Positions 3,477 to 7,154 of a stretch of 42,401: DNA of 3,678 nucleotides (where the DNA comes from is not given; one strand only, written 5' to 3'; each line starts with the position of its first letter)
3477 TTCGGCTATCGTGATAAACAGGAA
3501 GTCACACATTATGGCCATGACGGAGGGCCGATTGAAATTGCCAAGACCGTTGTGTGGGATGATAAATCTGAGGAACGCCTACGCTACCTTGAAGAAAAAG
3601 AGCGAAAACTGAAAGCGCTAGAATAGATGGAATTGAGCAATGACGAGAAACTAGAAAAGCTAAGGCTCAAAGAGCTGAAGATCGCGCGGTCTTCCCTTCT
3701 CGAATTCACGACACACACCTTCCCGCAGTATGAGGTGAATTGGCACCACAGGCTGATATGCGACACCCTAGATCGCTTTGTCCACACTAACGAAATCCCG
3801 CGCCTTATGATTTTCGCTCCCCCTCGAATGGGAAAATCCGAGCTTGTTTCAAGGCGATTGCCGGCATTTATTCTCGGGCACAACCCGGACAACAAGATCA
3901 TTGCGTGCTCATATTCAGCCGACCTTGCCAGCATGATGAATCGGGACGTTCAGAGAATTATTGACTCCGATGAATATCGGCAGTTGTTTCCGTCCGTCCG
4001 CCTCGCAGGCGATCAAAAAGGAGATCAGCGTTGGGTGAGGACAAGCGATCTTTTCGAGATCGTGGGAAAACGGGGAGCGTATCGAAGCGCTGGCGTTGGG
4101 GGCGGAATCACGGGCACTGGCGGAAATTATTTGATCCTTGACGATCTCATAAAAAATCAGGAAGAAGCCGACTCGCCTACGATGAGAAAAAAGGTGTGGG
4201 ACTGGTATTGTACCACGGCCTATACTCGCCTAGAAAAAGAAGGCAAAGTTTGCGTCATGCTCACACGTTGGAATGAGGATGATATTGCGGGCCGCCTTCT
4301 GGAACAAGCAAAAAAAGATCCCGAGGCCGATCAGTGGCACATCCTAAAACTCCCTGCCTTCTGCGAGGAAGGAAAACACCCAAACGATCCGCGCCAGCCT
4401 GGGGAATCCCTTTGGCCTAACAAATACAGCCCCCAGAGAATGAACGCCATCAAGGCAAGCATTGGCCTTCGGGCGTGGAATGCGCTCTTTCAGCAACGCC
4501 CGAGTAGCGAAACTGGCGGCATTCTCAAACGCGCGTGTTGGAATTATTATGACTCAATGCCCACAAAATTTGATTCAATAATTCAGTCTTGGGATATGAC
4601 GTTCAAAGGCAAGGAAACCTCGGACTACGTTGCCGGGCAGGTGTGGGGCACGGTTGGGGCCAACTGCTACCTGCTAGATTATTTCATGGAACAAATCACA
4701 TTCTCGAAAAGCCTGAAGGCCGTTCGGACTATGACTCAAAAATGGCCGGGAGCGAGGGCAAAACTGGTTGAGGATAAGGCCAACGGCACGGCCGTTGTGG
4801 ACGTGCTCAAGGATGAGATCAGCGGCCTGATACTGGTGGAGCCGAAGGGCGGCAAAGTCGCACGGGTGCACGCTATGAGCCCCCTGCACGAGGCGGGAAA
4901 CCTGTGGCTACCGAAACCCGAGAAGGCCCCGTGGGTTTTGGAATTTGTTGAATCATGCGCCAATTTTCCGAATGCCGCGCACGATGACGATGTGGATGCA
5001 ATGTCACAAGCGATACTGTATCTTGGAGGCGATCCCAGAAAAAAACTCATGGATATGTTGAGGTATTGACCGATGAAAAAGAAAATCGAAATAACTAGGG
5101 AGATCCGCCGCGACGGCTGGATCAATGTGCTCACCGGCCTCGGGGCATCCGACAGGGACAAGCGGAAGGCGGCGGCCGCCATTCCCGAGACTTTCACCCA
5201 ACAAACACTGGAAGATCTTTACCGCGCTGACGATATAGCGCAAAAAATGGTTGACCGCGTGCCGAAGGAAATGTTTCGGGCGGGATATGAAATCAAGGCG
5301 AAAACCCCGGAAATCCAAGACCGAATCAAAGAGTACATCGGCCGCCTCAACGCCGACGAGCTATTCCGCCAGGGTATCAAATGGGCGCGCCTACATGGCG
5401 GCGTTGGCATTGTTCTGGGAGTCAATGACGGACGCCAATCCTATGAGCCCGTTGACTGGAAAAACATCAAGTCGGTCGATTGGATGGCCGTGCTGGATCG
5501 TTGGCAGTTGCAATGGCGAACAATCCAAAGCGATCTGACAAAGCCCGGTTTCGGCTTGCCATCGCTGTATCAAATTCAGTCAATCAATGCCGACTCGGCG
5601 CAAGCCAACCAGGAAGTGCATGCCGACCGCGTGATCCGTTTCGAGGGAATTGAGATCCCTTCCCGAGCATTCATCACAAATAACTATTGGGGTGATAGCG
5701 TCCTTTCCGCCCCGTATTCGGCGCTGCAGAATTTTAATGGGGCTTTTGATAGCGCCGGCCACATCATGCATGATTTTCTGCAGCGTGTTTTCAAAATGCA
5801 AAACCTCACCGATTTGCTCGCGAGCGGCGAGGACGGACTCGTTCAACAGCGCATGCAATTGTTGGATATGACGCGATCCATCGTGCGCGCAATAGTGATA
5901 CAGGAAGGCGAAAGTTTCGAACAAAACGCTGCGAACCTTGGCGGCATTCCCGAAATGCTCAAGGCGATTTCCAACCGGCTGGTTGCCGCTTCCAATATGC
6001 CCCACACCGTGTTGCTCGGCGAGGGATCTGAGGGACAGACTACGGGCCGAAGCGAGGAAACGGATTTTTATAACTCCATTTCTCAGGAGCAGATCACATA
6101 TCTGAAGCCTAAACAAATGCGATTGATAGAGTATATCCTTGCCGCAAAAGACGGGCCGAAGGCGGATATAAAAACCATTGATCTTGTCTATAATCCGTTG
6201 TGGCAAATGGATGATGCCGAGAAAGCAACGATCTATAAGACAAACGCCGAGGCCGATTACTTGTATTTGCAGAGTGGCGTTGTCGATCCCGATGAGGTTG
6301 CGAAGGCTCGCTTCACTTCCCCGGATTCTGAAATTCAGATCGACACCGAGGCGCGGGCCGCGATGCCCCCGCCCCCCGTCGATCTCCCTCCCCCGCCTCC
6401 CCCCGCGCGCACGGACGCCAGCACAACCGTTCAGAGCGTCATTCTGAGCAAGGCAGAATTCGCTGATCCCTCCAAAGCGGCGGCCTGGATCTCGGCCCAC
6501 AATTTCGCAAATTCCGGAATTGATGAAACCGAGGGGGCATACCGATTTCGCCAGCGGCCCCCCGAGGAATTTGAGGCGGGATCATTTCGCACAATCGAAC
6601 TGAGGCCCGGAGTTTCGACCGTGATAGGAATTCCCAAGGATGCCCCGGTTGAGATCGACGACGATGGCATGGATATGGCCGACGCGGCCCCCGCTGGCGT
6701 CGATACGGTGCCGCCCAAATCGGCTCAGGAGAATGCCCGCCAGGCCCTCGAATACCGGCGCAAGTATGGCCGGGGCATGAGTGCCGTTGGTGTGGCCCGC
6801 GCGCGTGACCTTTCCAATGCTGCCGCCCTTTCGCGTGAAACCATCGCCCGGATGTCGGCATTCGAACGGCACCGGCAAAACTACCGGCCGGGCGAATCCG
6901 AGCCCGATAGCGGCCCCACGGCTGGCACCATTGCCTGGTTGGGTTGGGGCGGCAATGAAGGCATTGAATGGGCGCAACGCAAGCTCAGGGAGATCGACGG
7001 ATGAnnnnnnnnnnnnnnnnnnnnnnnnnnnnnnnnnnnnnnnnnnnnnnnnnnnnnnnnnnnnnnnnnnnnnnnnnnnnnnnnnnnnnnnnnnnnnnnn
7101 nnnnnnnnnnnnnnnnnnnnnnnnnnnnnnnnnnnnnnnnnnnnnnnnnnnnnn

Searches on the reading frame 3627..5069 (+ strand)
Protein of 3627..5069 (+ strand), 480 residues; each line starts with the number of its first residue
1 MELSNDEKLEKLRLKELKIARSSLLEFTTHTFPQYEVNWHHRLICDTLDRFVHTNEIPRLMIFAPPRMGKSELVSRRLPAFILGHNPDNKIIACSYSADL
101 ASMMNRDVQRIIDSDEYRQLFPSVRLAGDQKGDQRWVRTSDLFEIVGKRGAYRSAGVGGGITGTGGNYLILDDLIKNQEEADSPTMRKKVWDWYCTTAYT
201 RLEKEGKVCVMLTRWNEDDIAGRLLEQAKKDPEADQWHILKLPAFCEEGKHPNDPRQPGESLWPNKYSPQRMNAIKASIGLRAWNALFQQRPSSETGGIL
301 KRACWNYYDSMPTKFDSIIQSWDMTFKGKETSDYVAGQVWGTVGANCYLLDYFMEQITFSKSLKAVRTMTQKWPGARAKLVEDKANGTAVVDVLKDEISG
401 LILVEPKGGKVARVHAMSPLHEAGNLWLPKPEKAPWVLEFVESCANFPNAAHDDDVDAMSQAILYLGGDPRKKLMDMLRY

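Call 8: search_protein_families(library=phrogs, proteins=[window:3627-5069:+], max_evalue=0.01)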
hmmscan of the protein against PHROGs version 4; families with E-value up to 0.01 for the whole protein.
window:3627-5069:+ (480 aa): 6 families
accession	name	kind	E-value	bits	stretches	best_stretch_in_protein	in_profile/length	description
phrog_38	-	head and packaging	3e-121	407.5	1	10-470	262-707/760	terminase large subunit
phrog_4758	-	head and packaging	2.4e-62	211.4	1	10-249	11-240/243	terminase large subunit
phrog_5573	-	head and packaging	6.4e-48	164.3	1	233-463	8-231/250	terminase large subunit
phrog_30251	-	head and packaging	1e-30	107.7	1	6-355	4-341/799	terminase large subunit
phrog_12171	-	head and packaging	6.5e-06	27.2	1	407-467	39-96/110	terminase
phrog_979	-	head and packaging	0.00029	20.6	1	298-470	414-603/642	terminase large subunit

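Call 93: search_dna_similar(query=window:3627-5069:+, collection=phages, mode=protein, max_evalue=1e-20, max_rows=12)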
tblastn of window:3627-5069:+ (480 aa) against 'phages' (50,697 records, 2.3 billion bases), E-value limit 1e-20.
Records with a match: 1242; places in all: 1243; records where one place covers at least 80% of the query: 667.
Best place of each record, by identity: <60% 1242.
By first word of the organism name: Mycobacterium 463; Microbacterium 273; Gordonia 53; Acinetobacter 47; Klebsiella 41; Xanthomonas 37; Bacteroides 25; Yersinia 17; Bacillus 14; Bacteriophage 13; and 69 more.
By host as written in the record: Mycobacterium smegmatis mc2 155 331; Microbacterium foliorum NRRL B-24224 SEA 111; Microbacterium foliorum NRRL B-24224 104; Mycobacterium smegmatis mc#155 80; - 49; Gordonia terrae 3612 43; Microbacterium paraoxydans NWU1 27; Klebsiella pneumoniae 23; and 229 more.
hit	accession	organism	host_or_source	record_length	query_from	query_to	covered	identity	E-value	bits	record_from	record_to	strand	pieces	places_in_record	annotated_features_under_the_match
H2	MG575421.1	Proteus phage vB_PmiP_RS51pmB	Proteus mirabilis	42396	20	466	93%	45.6%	3e-114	375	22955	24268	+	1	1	large subunit terminase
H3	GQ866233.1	Aggregatibacter phage S1249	Aggregatibacter actinomycetemcomitans ...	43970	20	477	95%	42.5%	7e-94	317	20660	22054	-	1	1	putative terminase large subunit TerL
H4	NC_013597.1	Aggregatibacter phage S1249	Aggregatibacter actinomycetemcomitans ...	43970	20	477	95%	42.5%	7e-94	317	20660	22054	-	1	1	terminase large subunit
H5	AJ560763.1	Haemophilus phage Aaphi23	Actinobacillus actinomycetemcomitans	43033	20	477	95%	42.1%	8e-92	311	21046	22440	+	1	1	terL: putative terminase large subunit TerL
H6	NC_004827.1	Haemophilus phage Aaphi23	Actinobacillus actinomycetemcomitans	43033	20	477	95%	42.1%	8e-92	311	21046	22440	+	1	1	terL: terminase large subunit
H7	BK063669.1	Caudoviricetes sp. vir524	Methanomicrobiales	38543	20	462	92%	43.5%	2e-103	345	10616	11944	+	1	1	terminase large subunit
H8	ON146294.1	Stenotrophomonas phage B2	Stenotrophomonas sp.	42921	22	468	93%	41.7%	9e-95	319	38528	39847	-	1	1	large subunit terminase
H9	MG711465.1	Faecalibacterium phage FP_Brigit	Faecalibacterium prausnitzii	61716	40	465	89%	43.7%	2e-99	333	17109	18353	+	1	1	terminase large subunit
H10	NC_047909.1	Faecalibacterium phage FP_Brigit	Faecalibacterium prausnitzii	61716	40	465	89%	43.7%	2e-99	333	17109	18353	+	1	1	terminase large subunit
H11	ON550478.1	Staphylococcus phage Sazerac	Staphylococcus epidermidis LM1680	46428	19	463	93%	41.7%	1e-91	310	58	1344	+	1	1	putative terminase large subunit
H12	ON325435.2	Staphylococcus phage CUB-EPI_14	Staphylococcus epidermidis SE14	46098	19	463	93%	41.5%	2e-91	310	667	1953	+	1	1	terminase large subunit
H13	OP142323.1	Staphylococcus phage Lacachita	Staphylococcus epidermidis 1457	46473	19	463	93%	41.5%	4e-91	309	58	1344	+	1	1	terminase large subunit | terminator (x2)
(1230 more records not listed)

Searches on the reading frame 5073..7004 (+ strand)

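Call 8: search_protein_families(library=phrogs, proteins=[window:5073-7004:+], max_evalue=0.01)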
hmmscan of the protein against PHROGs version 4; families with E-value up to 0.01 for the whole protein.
window:5073-7004:+ (643 aa): 8 families
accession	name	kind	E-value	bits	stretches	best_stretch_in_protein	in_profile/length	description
phrog_146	-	head and packaging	2e-104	351.6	1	8-445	19-460/587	portal protein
phrog_15528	-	head and packaging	1.9e-47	163.1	1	6-420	26-457/794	portal protein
phrog_220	-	head and packaging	1.9e-33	116.6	1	11-417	20-440/1338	minor head protein and DNA pilot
phrog_12751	-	unknown function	2.8e-26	93.3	1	201-418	5-224/283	-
phrog_15615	-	head and packaging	1.3e-23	84.4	1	14-209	7-193/194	virion structural protein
phrog_30637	-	unknown function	1.1e-11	44.4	1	180-432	3-257/1119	-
phrog_2859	-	unknown function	8.2e-11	41.6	1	543-635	161-258/740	-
phrog_4660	-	head and packaging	3.9e-08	33.1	1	267-411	333-474/765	minor head protein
